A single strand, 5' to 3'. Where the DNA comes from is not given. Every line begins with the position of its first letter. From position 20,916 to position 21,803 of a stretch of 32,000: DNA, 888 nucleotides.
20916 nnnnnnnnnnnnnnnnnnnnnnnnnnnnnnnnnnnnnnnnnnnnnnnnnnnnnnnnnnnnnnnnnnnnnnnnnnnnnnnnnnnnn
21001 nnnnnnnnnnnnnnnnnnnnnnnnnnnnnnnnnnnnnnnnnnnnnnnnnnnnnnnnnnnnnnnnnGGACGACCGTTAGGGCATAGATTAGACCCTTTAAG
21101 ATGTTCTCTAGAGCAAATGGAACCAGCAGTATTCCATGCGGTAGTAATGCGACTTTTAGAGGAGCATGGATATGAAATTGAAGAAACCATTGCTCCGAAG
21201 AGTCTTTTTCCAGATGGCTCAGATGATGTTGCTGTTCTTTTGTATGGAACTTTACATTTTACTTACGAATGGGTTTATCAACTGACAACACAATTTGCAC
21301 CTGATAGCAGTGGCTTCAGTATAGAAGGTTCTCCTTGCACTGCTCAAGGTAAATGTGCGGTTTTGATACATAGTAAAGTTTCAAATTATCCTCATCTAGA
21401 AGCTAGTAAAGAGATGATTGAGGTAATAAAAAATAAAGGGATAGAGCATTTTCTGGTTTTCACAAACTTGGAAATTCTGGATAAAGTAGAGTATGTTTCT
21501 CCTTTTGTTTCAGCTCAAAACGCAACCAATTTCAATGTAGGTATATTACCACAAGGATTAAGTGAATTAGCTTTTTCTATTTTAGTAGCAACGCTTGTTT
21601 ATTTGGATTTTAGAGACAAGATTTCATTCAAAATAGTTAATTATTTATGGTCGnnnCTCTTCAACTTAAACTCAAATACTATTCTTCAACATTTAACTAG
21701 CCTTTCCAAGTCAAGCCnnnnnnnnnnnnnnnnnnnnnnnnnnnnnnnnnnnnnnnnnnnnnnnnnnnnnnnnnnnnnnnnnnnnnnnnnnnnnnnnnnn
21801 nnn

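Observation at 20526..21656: AT-rich, HIP1-free nuclease-like gene spliced between pglX and pglZ: a candidate undescribed BREX-embedded effector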

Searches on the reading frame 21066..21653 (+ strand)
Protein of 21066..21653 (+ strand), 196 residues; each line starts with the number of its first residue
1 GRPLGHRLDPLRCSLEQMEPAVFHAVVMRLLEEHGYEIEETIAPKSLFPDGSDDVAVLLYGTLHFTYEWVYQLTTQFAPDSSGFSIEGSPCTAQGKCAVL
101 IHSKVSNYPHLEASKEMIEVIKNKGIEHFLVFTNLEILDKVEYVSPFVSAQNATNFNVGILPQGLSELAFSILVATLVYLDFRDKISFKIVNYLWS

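Call 26: search_protein_families(library=pfam, proteins=[window:21066-21653:+], max_evalue=10)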
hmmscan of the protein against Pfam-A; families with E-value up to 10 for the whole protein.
window:21066-21653:+ (196 aa): 1 family
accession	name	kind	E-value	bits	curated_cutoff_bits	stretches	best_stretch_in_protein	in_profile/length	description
PF04471.18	Mrr_cat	-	0.13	12.8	21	1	15-41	1-28/115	Restriction endonuclease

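Call 40: predict_structure(alignment_id=A2)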
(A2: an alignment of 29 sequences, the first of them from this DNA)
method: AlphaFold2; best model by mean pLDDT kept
length: 187 residues; sequences in the alignment: 29
mean_pLDDT: 91.1   pTM: 0.88
mean pLDDT of the five models: 91.1, 89.6, 89.4, 88.9, 87.5
residues with pLDDT >= 90: 136; 70-90: 42; 50-70: 9; < 50: 0
segments of 3 or more residues with pLDDT < 50: none
pLDDT, mean of each block of 10 residues (from residue 1): 87 98 98 91 94 96 78 78 95 96 95 95 94 92 86 91 93 96 70
secondary structure, 60 per line:
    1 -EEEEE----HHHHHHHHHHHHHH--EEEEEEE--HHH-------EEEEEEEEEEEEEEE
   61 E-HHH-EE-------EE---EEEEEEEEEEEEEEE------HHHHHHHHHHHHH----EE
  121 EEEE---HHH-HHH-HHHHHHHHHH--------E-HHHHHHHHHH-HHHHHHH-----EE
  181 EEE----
elements in order: E2-6 H11-24 E27-33 E46-61 E81-95 H102-114 E119-124 H136-145 H156-165 H167-173 E179-183

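Call 43: fold_search(model_id=the predicted structure, library=pdb)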
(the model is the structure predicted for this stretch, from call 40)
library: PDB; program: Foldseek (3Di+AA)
matches with E <= 10: 883; with E <= 0.001: 0
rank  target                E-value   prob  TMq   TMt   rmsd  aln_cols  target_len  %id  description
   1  8q3b_E                1.8e-03  0.99  0.40  0.37   6.5       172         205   11  The closed state of the ASFV apo-RNA polymerase (released 2024-02-14)
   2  8q3k_E                3.2e-03  0.99  0.41  0.38   6.2       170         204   10  The open state of the ASFV apo-RNA polymerase (released 2024-02-14)
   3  4rrh                  4.1e-03  0.97  0.35  0.44   7.5       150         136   10  K116M mutant of N-terminal editing domain of threonyl-tRNA synthetase from Aeropyrum pernix with L-Ser3AA (released 2015-07-15)
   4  4e19_B                9.9e-03  0.66  0.24  0.30  12.0       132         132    8  Crystal structure of RNase H1 from halophilic archaeon Halobacterium salinarum NRC-1 (released 2013-03-06)
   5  4e19_A                3.7e-02  0.41  0.23  0.30  12.1       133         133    8  Crystal structure of RNase H1 from halophilic archaeon Halobacterium salinarum NRC-1 (released 2013-03-06)
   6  3hst_B                6.5e-02  0.21  0.22  0.26  12.0       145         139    8  N-Terminal RNASE H domain of rv2228c from mycobacterium tuberculosis as a fusion protein with maltose binding protein (released 2010-04-28)
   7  3mnf                  7.4e-02  0.44  0.26  0.22   7.6       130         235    8  Crystal structure of PAC2 family protein from Streptomyces avermitilis MA (released 2010-05-05)
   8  8cx2_A                8.4e-02  0.25  0.27  0.15  18.3       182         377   13  Cryo-EM structure of human APOBEC3G/HIV-1 Vif/CBFbeta/ELOB/ELOC dimeric complex in State 2 (released 2023-02-15)
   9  3wus_A                9.5e-02  0.23  0.28  0.28  12.5       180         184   13  Crystal Structure of the Vif-Binding Domain of Human APOBEC3F (released 2015-06-24)
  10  7uu5_A                1.0e-01  0.23  0.28  0.16  11.4       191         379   11  Crystal structure of APOBEC3G complex with 5'-Overhang dsRNA (released 2023-01-11)
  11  7edb_A                1.2e-01  0.33  0.29  0.18  15.5       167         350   11  EcoT38I restriction endonuclease complexed with DNA (released 2022-03-16)
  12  4rrq_B                1.4e-01  0.44  0.33  0.40   7.6       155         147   13  K121M mutant of N-terminal editing domain of threonyl-tRNA synthetase from Pyrococcus abyssi with L-Ser3AA (released 2015-07-15)
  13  6bux_A                1.4e-01  0.16  0.27  0.27  12.1       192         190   13  CRYSTAL STRUCTURE OF APOBEC3G CATALYTIC DOMAIN COMPLEX WITH SUBSTRATE SSDNA (released 2018-07-18)
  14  8fij_B                1.5e-01  0.20  0.24  0.24  12.4       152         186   10  Wild type APOBEC3A in complex with TT(FdZ)-hairpin inhibitor (crystal form 2) (released 2023-09-06)
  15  4iou_B                1.5e-01  0.18  0.27  0.28  12.1       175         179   10  Crystal structure of the HIV-1 Vif binding, catalytically active domain of APOBEC3F (released 2013-05-29)
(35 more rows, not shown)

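Call 60: search_protein_representatives(alignment_id=A2)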
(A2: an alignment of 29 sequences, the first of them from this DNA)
Query: 29 sequences, 183 profile positions. Proteins with E-value up to 0.001 (for the whole library): 152; up to 1e-10: 109; up to 1e-30: 47. The best 150 are listed.
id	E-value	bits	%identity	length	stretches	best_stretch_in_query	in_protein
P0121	2.8e-66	238.9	-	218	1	1-175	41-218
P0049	4.3e-66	238.3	-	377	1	1-183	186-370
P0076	5.4e-64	231.4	-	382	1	1-182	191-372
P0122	4.6e-62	225.1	-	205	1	1-182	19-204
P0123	2.4e-61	222.8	-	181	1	9-183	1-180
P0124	5.6e-61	221.6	-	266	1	1-178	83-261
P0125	3.2e-59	215.9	-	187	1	11-183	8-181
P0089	4.7e-58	212.1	-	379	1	1-182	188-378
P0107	8.6e-57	208.0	-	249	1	1-182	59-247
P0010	3.1e-56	206.1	-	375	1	1-183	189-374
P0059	1.5e-55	203.9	-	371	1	1-183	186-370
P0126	4.0e-54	199.2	-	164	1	23-183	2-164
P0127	4.1e-54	199.2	-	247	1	1-183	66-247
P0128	4.7e-53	195.8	-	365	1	1-182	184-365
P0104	2.8e-52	193.2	-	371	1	1-182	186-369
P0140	6.6e-44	166.0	-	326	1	1-182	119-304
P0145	2.6e-39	151.0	-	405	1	1-176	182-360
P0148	6.1e-38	146.5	-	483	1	1-178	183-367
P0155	1.5e-34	135.5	-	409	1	5-176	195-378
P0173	3.4e-25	105.0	-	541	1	1-180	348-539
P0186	2.4e-19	85.9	-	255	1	1-180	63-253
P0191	2.0e-17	79.7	-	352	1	1-180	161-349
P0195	7.6e-17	77.8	-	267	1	1-180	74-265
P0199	3.2e-15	72.5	-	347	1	1-180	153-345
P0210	1.6e-13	66.9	-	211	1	56-180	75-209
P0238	2.3e-07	46.9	-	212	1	1-180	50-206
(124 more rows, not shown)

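Call 62: search_protein_families(library=pfam, proteins=[P0173, P0148, P0145, P0155, P0140], max_evalue=0.01)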
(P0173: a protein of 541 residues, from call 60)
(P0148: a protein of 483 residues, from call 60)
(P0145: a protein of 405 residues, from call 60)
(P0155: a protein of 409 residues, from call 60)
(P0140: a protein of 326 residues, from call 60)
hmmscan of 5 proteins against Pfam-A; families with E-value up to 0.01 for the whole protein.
P0173 (541 aa): 1 family
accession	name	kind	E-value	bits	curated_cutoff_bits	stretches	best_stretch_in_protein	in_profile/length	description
PF13676.11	TIR_2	-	1.2e-18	68.2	28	1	202-319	1-114/122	TIR domain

P0148 (483 aa): 1 family
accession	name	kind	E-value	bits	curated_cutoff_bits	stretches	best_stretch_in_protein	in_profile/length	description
PF14280.11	DUF4365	-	2.1e-06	28.3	24.3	1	35-109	27-98/139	Domain of unknown function (DUF4365)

P0145 (405 aa): 1 family
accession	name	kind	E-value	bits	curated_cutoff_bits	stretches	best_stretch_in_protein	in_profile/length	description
PF14280.11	DUF4365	-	4.9e-06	27.1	24.3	1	35-161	27-107/139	Domain of unknown function (DUF4365)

P0155 (409 aa): 1 family
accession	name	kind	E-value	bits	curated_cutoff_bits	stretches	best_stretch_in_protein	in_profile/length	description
PF14280.11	DUF4365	-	5e-07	30.3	24.3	1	23-157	13-126/139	Domain of unknown function (DUF4365)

P0140 (326 aa): 0 families

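Call 65: find_encoding_contigs(protein=P0173, flank=10000, max_places=3)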
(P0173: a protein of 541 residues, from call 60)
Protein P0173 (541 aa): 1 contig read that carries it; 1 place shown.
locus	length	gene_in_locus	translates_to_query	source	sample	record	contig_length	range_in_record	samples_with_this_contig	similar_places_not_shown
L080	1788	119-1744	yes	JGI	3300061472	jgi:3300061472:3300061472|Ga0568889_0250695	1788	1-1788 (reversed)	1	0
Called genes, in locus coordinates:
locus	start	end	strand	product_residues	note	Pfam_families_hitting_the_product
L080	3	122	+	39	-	?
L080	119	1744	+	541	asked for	PF13676:TIR_2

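Call 68: search_protein_families(library=pfam, proteins=[P0199, P0191, P0195, P0186, P0238, P0210], max_evalue=0.1)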
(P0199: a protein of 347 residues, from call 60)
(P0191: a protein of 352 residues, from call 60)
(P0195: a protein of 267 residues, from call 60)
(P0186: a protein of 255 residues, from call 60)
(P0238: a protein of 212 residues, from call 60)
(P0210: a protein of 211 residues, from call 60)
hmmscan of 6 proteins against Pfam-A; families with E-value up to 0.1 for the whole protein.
P0199 (347 aa): 3 families
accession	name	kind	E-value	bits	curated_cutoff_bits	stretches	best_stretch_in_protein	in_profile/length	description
PF13676.11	TIR_2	-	1.6e-18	67.8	28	1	7-128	1-120/122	TIR domain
PF01582.25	TIR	-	6.7e-06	26.4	21.3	1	5-101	2-96/179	TIR domain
PF08937.16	ThsB_TIR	-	0.0097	16.7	21.2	1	39-102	40-96/100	Thoeris protein ThsB, TIR-like domain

P0191 (352 aa): 2 families
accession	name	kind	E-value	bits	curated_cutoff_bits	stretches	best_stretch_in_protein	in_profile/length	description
PF04471.18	Mrr_cat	-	1.5e-06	28.8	21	1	18-75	4-63/115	Restriction endonuclease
PF18728.6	HEPN_AbiV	-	0.062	13.9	27.1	1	74-172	59-145/155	AbiV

P0195 (267 aa): 1 family
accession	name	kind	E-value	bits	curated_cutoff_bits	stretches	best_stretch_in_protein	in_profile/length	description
PF14280.11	DUF4365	-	0.0023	18.5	24.3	1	2-44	92-135/139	Domain of unknown function (DUF4365)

P0186 (255 aa): 0 families

P0238 (212 aa): 0 families

P0210 (211 aa): 0 families

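Call 75: search_protein_families(library=pfam, alignment_id=A2, max_evalue=1)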
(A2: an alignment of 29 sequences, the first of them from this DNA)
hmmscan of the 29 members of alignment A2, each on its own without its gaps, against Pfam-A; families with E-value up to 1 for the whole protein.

A. member 1, seq(187 aa): 1 family
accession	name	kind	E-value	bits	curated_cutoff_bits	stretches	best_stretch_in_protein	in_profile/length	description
PF04471.18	Mrr_cat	-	0.12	12.9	21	1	6-32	1-28/115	Restriction endonuclease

B. families by the number of members that match (of 29 scanned): 8 families
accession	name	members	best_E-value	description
PF04471.18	Mrr_cat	6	0.0004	Restriction endonuclease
PF02805.21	Ada_Zn_binding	3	0.02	Metal binding domain of Ada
PF22396.1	DUF6976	2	0.052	Family of unknown function (DUF6976)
PF04089.19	BRICHOS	1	0.12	BRICHOS domain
PF17758.7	Prot_ATP_ID_OB_N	1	0.16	Proteasomal ATPase OB N-terminal domain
PF03091.20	CutA1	1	0.19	CutA1 divalent ion tolerance protein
PF20244.3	DUF6599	1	0.2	Family of unknown function (DUF6599)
PF03232.19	COQ7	1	0.23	Ubiquinone biosynthesis protein COQ7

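Call 83: search_protein_families(library=padloc, proteins=[P0199, P0191, P0173], max_evalue=0.01)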
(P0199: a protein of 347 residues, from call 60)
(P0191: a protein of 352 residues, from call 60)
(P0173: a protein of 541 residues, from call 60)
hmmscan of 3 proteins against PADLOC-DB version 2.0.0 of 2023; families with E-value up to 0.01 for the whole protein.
P0199 (347 aa): 5 families
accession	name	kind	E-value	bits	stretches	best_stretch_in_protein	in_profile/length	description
PDLC05062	PDC-S66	-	2.9e-17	61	1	2-99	146-240/282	-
PDLC00417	ThsB1|ThsB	-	6.4e-06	23.9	1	4-99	166-259/303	TIR-like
PDLC02421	Aga_TIR-PNTD1-PNTD2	-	2.5e-05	21.6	1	14-130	14-129/430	Class I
PDLC02962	RT-TIR_XII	-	0.00012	19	1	2-99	343-438/478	single gene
PDLC02403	Aga_TIR-PNTD1-PNTD2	-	0.00038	17.6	1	33-131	32-129/443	Class I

P0191 (352 aa): 1 family
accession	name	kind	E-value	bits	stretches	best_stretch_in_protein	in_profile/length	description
PDLC03852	LmuA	-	2.5e-06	25.7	1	16-115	16-124/336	-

P0173 (541 aa): 5 families
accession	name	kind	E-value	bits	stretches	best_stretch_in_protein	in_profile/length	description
PDLC05062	PDC-S66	-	2.7e-18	64.4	1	174-294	122-240/282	-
PDLC00417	ThsB1|ThsB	-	5.6e-06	24.1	1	197-295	164-260/303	TIR-like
PDLC00422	ThsB1|ThsB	-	0.00022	18.8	1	177-239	17-80/194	TIR-like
PDLC02962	RT-TIR_XII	-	0.0029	14.5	1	189-296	335-440/478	single gene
PDLC00436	ThsB1|ThsB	-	0.0048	14.4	1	180-233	17-69/183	TIR-like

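Call 92: fold_search(model_id=the predicted structure, library=viral)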
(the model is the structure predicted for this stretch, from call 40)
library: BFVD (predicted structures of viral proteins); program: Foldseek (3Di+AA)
matches with E <= 10: 685; with E <= 0.001: 0
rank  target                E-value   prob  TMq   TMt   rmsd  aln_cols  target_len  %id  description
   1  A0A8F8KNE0            1.3e-02  0.66  0.31  0.26  11.6       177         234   11  DNA-directed RNA polymerase subunit 5 [Clandestinovirus]
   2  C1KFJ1                1.4e-02  0.30  0.23  0.18  15.5       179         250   10  Transactivator/viroplasmin protein [Lactobacillus phage Lb338-1]
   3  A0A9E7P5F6            1.6e-02  0.33  0.22  0.16  11.7       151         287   10  (no name in the UniProt tables at hand)
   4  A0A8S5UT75            2.0e-02  0.13  0.15  0.12  18.0       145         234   14  RNase H [Myoviridae sp. ctYA416]
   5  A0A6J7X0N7            2.4e-02  0.44  0.28  0.13  12.3       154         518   13  Archaeophage PsiM2, terminase large subunit [uncultured Caudovirales phage]
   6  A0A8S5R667            3.9e-02  0.47  0.32  0.13  13.0       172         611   13  Terminase [Ackermannviridae sp. ctaCq7]
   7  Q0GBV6                3.9e-02  0.16  0.20  0.21  14.5       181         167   12  PfWMP4_10 [Phormidium phage Pf-WMP4]
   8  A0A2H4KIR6            4.5e-02  0.41  0.26  0.13  11.6       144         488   16  (no name in the UniProt tables at hand)
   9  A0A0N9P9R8            5.7e-02  0.06  0.12  0.14  24.8       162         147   12  (no name in the UniProt tables at hand)
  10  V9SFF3                6.1e-02  0.72  0.36  0.35  10.0       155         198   10  DNA-directed RNA polymerase subunit RPB5 [Tunisvirus fontaine2]
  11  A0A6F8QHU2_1          6.9e-02  0.23  0.24  0.05  17.0       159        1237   12  Polyprotein (Fragment) [Barley aphid RNA virus 9]
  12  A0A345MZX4            7.9e-02  0.11  0.18  0.15  15.3       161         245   10  (no name in the UniProt tables at hand)
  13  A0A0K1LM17            8.9e-02  0.21  0.26  0.26  11.4       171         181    8  DNA-packaging protein [Caulobacter phage Sansa]
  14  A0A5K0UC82            9.5e-02  0.30  0.24  0.35  16.9       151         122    8  GNAT family N-acetyltransferase [Yasminevirus sp. GU-2018]
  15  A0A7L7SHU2            1.0e-01  0.20  0.25  0.08  12.6       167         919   12  Terminase [Gordonia phage Clown]
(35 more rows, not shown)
